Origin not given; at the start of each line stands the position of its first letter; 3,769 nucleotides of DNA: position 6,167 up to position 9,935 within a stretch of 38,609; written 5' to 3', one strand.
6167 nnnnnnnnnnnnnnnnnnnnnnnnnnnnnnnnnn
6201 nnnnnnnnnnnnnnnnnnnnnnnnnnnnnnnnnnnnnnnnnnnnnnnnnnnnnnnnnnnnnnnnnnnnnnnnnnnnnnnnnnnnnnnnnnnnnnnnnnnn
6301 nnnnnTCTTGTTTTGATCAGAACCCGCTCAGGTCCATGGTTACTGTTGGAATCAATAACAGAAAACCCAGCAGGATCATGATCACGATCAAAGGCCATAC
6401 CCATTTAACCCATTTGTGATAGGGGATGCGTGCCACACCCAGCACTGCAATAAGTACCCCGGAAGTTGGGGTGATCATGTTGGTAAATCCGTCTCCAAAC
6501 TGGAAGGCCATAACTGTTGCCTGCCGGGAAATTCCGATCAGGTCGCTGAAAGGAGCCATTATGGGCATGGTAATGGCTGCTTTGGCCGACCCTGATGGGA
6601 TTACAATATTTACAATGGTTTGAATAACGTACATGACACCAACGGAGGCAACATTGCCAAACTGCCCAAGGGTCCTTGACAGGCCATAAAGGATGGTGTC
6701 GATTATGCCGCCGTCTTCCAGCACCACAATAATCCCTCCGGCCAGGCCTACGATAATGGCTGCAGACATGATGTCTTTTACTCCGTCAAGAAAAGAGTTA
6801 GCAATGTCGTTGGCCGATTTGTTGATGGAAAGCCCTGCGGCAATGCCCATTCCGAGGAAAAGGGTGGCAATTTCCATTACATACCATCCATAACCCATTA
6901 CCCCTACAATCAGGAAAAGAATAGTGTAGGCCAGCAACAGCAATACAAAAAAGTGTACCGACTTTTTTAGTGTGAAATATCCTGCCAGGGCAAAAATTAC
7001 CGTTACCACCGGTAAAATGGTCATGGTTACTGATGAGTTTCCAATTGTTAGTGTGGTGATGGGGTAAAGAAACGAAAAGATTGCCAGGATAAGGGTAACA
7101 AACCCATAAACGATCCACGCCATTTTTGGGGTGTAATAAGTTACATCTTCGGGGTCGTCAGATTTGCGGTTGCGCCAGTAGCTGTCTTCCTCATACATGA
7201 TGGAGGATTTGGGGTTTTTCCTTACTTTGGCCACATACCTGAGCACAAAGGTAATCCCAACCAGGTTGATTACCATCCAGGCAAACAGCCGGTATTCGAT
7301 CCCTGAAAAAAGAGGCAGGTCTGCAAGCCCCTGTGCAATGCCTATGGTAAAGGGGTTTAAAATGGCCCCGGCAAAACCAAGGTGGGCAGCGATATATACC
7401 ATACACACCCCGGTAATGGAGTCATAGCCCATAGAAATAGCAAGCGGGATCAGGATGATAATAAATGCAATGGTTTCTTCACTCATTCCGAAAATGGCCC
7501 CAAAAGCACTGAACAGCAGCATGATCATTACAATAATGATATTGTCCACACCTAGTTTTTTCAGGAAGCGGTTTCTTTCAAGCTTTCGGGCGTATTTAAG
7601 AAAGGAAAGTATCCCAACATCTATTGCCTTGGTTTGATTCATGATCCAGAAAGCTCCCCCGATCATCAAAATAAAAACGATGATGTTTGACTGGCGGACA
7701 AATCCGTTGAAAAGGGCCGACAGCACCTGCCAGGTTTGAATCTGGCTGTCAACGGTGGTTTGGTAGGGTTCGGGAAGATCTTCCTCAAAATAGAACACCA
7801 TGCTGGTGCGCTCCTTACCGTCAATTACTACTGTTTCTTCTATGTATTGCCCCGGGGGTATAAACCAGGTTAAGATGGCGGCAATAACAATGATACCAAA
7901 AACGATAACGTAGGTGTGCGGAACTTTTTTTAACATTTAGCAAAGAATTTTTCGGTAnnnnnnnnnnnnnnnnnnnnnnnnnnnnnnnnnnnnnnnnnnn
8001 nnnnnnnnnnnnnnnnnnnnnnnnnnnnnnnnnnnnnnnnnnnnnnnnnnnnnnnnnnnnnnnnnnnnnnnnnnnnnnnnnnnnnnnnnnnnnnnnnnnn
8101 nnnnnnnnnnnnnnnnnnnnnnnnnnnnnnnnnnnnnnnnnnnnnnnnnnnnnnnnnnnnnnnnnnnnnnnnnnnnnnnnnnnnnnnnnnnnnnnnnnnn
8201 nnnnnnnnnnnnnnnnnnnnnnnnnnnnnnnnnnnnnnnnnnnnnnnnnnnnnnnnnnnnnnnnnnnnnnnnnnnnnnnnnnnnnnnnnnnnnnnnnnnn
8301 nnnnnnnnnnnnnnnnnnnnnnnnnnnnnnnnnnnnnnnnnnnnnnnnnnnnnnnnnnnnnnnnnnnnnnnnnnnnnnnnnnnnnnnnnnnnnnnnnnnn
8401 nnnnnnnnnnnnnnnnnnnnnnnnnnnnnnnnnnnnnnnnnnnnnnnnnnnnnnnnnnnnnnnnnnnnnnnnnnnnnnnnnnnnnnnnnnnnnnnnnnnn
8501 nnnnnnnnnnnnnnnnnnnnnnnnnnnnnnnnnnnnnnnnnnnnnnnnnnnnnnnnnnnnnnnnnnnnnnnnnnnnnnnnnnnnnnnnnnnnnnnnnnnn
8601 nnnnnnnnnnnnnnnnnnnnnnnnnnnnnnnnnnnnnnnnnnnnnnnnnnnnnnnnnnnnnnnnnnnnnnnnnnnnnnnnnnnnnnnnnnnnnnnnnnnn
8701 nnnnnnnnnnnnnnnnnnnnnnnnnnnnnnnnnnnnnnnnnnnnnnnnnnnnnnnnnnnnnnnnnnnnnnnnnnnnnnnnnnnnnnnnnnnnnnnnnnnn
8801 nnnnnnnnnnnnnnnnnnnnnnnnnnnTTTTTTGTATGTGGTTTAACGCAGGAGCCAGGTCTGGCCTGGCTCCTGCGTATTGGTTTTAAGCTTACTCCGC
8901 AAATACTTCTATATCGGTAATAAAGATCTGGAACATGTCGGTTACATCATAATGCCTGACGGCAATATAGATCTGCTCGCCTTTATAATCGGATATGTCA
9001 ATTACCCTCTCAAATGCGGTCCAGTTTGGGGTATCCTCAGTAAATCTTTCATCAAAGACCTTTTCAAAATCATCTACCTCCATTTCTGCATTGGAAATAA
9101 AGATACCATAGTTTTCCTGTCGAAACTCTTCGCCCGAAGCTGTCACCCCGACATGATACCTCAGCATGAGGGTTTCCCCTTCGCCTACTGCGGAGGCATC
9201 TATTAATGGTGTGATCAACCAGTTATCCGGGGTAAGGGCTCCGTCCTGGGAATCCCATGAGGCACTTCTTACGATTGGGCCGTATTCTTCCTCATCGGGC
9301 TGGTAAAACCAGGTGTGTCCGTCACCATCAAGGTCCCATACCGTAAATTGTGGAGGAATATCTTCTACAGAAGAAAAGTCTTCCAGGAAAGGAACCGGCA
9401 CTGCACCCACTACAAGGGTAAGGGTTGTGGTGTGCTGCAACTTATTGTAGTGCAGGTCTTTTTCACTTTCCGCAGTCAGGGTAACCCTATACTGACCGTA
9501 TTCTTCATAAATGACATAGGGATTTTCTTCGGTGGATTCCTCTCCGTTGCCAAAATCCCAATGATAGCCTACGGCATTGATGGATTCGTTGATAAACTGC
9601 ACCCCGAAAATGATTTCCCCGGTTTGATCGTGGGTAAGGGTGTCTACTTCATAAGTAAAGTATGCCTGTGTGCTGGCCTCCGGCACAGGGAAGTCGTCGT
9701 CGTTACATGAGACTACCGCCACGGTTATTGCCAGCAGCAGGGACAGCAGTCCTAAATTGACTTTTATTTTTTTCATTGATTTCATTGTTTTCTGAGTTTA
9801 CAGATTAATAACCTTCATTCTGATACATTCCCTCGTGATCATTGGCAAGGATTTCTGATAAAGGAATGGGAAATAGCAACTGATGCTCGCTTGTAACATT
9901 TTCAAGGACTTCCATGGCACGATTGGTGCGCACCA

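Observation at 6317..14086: PUL-style SusC/SusD locus built around a cyanophycinase instead of a CAZyme: candidate cyanophycin utilisation locus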

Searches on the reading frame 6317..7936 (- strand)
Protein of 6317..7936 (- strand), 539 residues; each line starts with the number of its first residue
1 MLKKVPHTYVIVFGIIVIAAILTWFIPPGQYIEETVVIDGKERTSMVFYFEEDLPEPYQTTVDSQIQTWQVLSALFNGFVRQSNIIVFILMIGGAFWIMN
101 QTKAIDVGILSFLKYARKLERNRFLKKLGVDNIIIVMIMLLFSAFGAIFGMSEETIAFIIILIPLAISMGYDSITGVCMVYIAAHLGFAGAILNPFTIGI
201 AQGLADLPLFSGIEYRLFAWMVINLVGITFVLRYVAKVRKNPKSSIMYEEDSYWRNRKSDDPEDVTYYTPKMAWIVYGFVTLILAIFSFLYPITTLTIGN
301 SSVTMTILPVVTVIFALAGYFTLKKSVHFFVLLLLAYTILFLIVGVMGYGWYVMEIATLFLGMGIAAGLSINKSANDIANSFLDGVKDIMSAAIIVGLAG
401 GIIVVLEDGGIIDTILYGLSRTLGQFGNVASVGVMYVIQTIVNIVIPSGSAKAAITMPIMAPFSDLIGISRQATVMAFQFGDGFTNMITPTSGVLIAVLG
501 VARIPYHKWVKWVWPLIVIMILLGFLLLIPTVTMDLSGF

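Call 3: search_protein_families(library=pfam, proteins=[window:6317-7936:-], max_evalue=0.001)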
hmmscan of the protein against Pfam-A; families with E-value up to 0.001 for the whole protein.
window:6317-7936:- (539 aa): 3 families
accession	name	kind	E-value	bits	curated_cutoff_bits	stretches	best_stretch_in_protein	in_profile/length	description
PF03606.21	DcuC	-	3e-104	349.6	23.1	1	6-530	2-458/461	C4-dicarboxylate anaerobic carrier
PF03806.19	ABG_transport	-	5.6e-10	38.5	27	1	356-510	303-460/502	AbgT putative transporter family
PF03553.21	Na_H_antiporter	-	3.1e-05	23.8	23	1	273-523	41-298/303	Na+/H+ antiporter family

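Call 4: search_protein_families(library=ncbifam, proteins=[window:6317-7936:-], max_evalue=0.001)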
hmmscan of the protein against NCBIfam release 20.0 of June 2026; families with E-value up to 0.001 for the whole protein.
window:6317-7936:- (539 aa): 2 families
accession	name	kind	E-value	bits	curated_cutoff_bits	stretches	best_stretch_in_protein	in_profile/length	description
NF008611.1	PRK11588.1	equivalog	8.9e-114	380.9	500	2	5-287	1-288/492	putative basic amino acid antiporter YfcC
TIGR00819.1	ydaH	subfamily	1.9e-05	23.4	753.55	1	360-508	322-473/521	AbgT family antimetabolite efflux transporter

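Call 72: find_homologous_proteins(query=window:6317-7936:-, max_evalue=1e-30)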
Query window:6317-7936:- (539 aa): 8000 proteins with E <= 1e-30 among 8000 candidates; the best 120 are listed.
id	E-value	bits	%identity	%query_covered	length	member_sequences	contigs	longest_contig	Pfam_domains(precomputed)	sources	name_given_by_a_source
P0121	0.0e+0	1158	100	100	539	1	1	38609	PF03806.20,PF03606.22,PF03553.22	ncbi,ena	-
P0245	0.0e+0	1151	100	100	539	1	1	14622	PF03806.20,PF03606.22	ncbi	-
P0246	0.0e+0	1106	94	100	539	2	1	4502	PF03806.20,PF03606.22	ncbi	-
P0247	0.0e+0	1013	85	100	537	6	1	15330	PF03806.20,PF03606.22,PF03553.22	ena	-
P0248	5.8e-298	1007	85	100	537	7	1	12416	PF03806.20,PF03606.22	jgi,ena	-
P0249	1.9e-297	1005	86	100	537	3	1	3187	PF03806.20,PF03606.22,PF03553.22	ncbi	-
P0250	7.5e-297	1003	85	100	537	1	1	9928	PF03806.20,PF03606.22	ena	-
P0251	2.6e-295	998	84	100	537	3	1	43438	PF03806.20,PF03606.22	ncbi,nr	ncbi:MAG: YfcC family protein [Bacteroidia bacterium]|nr:MAG: YfcC family protein [Bacteroidia bacte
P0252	3.8e-295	998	84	100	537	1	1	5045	PF03806.20,PF03606.22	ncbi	-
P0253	2.1e-294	995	84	100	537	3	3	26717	PF03806.20,PF03606.22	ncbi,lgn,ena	-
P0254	2.8e-294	995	84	100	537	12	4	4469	PF03806.20,PF03606.22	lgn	-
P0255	2.9e-294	995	85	100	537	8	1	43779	PF03806.20,PF03606.22,PF03553.22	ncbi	-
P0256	8.5e-294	993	83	100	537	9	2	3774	PF03806.20,PF03606.22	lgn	-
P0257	3.8e-293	991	83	100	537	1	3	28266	PF03806.20,PF03606.22,PF03553.22,PF02667.21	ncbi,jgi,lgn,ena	-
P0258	2.0e-292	989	83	100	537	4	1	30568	PF03806.20,PF03606.22,PF03553.22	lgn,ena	-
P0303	1.5e-273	926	78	100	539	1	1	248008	PF03806.20,PF03606.22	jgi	jgi:uncharacterized ion transporter superfamily protein YfcC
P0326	3.1e-266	902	74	100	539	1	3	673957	PF03806.20,PF03606.22,PF03553.22,PF02667.21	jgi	jgi:uncharacterized ion transporter superfamily protein YfcC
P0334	2.1e-264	896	75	100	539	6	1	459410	PF03806.20,PF03606.22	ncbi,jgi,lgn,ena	-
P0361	3.6e-260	882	74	100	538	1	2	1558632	PF03806.20,PF03606.22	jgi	jgi:uncharacterized ion transporter superfamily protein YfcC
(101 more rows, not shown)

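Call 73: find_encoding_contigs(protein=P0303, flank=9000, max_places=1)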
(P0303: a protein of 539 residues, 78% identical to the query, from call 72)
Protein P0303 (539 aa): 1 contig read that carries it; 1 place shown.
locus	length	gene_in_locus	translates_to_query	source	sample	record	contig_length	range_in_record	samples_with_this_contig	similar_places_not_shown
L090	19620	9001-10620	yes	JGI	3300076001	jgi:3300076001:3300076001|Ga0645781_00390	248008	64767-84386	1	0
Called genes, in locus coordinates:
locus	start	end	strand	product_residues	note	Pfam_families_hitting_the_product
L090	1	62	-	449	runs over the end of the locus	PF00270:DEAD, PF04851:ResIII, PF00271:Helicase_C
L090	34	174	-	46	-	-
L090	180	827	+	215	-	PF04973:NMN_transporter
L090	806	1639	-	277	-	PF00905:Transpeptidase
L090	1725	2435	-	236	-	PF20772:TACO1_YebC_N, PF01709:Transcrip_reg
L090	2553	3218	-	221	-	PF01323:DSBA, PF13743:Thioredoxin_5 (faint)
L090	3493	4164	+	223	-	PF13568:OMP_b-brl_2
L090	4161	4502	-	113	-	-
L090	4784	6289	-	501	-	PF00309:Sigma54_AID, PF04963:Sigma54_CBD, PF04552:Sigma54_DBD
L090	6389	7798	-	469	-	PF01336:tRNA_anti-codon, PF00152:tRNA-synt_2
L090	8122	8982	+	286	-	PF03575:Peptidase_S51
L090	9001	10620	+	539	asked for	PF03606:DcuC, PF03806:ABG_transport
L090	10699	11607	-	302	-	-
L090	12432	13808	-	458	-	PF00072:Response_reg, PF00158:Sigma54_activat, PF14532:Sigma54_activ_2, PF07728:AAA_5, PF25601:AAA_lid_14, PF02954:HTH_8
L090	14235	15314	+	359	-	PF01116:F_bP_aldolase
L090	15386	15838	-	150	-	PF05036:SPOR (weak)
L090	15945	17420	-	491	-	PF00587:tRNA-synt_2b, PF03129:HGTP_anticodon, PF09180:ProRS-C_1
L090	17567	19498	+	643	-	-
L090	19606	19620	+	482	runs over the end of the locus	PF03349:Toluene_X (weak)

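Call 74: find_encoding_contigs(protein=P0326, flank=9000, max_places=1)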
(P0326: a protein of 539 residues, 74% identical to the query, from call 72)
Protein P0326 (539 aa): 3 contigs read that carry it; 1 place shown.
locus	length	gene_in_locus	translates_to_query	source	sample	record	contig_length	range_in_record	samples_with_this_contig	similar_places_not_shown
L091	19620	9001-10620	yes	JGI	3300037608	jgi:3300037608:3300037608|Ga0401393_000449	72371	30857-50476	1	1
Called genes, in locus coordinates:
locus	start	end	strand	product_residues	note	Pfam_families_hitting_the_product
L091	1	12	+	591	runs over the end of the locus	PF00246:Peptidase_M14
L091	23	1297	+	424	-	PF00890:FAD_binding_2 (faint), PF01134:GIDA (faint), PF01266:DAO (faint), PF01494:FAD_binding_3, PF03486:HI0933_like, PF07992:Pyr_redox_2 (weak), PF12831:FAD_oxidored (weak), PF22780:HI0933_like_1st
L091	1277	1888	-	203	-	PF01557:FAA_hydrolase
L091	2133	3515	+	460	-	PF01103:Omp85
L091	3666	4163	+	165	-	-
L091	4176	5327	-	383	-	PF05684:DUF819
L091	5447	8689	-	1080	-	PF05231:MASE1 (weak), PF00989:PAS, PF13188:PAS_8 (weak), PF13426:PAS_9 (weak), PF08447:PAS_3 (weak), PF13426:PAS_9, PF00512:HisKA (weak), PF02518:HATPase_c, +1 more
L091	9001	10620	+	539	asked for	PF03606:DcuC, PF03553:Na_H_antiporter, PF02667:SCFA_trans (weak), PF03606:DcuC, PF03806:ABG_transport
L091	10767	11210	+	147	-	PF00072:Response_reg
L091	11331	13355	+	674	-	PF04851:ResIII, PF17757:UvrB_inter, PF27431:UvrB_3rd, PF00271:Helicase_C, PF12344:UvrB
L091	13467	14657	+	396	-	PF01979:Amidohydro_1, PF07969:Amidohydro_3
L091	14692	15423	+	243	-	PF13852:DUF4197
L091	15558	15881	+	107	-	PF05635:23S_rRNA_IVP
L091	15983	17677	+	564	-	PF07837:FTCD_N, PF02971:FTCD, PF04961:FTCD_C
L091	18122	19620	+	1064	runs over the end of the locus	PF13620:CarboxypepD_reg, PF13715:CarbopepD_reg_2, PF07715:Plug, PF00593:TonB_dep_Rec_b-barrel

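Call 75: find_encoding_contigs(protein=P0334, flank=9000, max_places=1)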
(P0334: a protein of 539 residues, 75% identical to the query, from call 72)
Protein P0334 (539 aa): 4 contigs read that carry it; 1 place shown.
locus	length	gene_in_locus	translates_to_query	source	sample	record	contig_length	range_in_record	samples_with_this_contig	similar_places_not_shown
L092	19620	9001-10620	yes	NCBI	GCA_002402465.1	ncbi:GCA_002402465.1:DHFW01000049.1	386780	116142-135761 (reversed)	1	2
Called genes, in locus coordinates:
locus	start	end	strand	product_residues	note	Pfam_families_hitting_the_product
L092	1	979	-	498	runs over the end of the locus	PF00309:Sigma54_AID, PF04963:Sigma54_CBD, PF04552:Sigma54_DBD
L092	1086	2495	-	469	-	PF01336:tRNA_anti-codon, PF00152:tRNA-synt_2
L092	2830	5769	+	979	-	PF13620:CarboxypepD_reg, PF13715:CarbopepD_reg_2, PF07715:Plug, PF00593:TonB_dep_Rec_b-barrel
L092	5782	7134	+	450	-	PF14322:SusD-like_3, PF07980:SusD_RagB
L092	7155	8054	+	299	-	PF18911:PKD_4, PF07675:Cleaved_Adhesin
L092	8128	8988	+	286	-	PF03575:Peptidase_S51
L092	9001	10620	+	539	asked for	PF03606:DcuC, PF03806:ABG_transport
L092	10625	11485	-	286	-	-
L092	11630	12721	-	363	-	PF13439:Glyco_transf_4, PF20706:GT4-conflict (weak), PF00534:Glycos_transf_1, PF13692:Glyco_trans_1_4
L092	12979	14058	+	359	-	PF01116:F_bP_aldolase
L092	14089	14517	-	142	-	PF05036:SPOR (weak)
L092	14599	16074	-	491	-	PF00587:tRNA-synt_2b, PF03129:HGTP_anticodon, PF09180:ProRS-C_1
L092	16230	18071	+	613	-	-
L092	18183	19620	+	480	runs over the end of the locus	PF03349:Toluene_X (weak)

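Call 76: find_encoding_contigs(protein=P0361, flank=9000, max_places=1)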
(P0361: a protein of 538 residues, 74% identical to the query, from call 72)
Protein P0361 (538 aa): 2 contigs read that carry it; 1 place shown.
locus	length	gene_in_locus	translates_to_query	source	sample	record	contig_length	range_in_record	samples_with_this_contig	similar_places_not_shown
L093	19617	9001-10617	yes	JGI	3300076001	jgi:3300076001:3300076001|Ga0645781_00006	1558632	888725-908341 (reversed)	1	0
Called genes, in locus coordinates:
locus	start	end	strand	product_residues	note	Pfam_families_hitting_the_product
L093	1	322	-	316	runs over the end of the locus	-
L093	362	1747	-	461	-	PF12741:SusD-like, PF12771:SusD-like_2, PF12741:SusD-like (weak)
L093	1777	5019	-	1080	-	PF13620:CarboxypepD_reg, PF13715:CarbopepD_reg_2, PF07715:Plug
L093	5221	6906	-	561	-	PF07837:FTCD_N, PF02971:FTCD, PF04961:FTCD_C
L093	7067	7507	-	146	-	PF05635:23S_rRNA_IVP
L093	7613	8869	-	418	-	PF07969:Amidohydro_3, PF01979:Amidohydro_1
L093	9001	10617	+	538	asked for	PF03606:DcuC, PF03806:ABG_transport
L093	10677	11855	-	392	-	PF05684:DUF819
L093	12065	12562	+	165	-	-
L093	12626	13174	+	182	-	PF16357:PepSY_TM_like_2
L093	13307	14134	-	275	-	PF00106:adh_short, PF13561:adh_short_C2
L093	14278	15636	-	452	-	PF01103:Omp85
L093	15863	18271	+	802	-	PF01804:Penicil_amidase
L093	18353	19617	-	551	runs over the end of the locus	PF02463:SMC_N, PF13175:AAA_15, PF13476:AAA_23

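Call 77: search_protein_families(library=ncbifam, proteins=[L093:7613-8869:-, L091:13467-14657:+, L090:8122-8982:+], max_evalue=1e-20)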
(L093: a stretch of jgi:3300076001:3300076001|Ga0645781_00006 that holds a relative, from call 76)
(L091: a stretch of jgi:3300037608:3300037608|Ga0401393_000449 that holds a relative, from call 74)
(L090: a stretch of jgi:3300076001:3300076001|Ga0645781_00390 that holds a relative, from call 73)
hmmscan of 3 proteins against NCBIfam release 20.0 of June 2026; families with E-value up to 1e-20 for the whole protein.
L093:7613-8869:- (418 aa): 1 family
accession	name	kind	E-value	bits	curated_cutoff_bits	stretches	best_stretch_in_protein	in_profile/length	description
TIGR01224.1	hutI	equivalog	1.7e-127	425.3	298.15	1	65-417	26-377/377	imidazolonepropionase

L091:13467-14657:+ (396 aa): 1 family
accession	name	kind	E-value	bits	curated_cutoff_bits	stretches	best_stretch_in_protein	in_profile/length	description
TIGR01224.1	hutI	equivalog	2.1e-130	434.9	298.15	1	14-391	2-377/377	imidazolonepropionase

L090:8122-8982:+ (286 aa): 1 family
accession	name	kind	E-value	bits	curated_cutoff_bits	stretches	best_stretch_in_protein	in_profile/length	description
TIGR02069.1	cyanophycinase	equivalog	3e-46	157.9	126.6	1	35-260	1-222/250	cyanophycinase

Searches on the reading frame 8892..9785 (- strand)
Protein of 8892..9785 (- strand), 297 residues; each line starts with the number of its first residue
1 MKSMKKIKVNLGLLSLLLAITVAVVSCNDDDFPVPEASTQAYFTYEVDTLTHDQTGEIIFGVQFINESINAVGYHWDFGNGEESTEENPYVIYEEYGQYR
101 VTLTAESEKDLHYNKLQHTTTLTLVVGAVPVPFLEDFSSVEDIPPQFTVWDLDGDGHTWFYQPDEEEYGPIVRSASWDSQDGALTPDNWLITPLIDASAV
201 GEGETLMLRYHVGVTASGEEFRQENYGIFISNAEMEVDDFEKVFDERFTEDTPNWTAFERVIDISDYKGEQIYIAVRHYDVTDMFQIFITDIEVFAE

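Call 3: search_protein_families(library=pfam, proteins=[window:8892-9785:-], max_evalue=0.001)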
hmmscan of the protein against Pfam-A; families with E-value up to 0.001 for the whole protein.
window:8892-9785:- (297 aa): 3 families
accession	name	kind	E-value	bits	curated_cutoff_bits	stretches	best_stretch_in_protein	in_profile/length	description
PF07675.18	Cleaved_Adhesin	-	5.8e-21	75.6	21.4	1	139-294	9-174/174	Cleaved Adhesin Domain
PF18911.6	PKD_4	-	1.4e-09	38.3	27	1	57-114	19-77/85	PKD domain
PF00801.26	PKD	-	1.9e-07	31.4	23.5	1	69-109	27-69/80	PKD domain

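Call 4: search_protein_families(library=ncbifam, proteins=[window:8892-9785:-], max_evalue=0.001)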
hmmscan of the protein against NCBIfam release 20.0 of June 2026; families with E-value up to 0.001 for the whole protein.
window:8892-9785:- (297 aa): 1 family
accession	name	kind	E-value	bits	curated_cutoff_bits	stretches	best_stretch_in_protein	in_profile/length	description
NF038128.1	choice_anch_J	domain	1.2e-18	67.9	30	1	133-294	2-162/162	choice-of-anchor J domain-containing protein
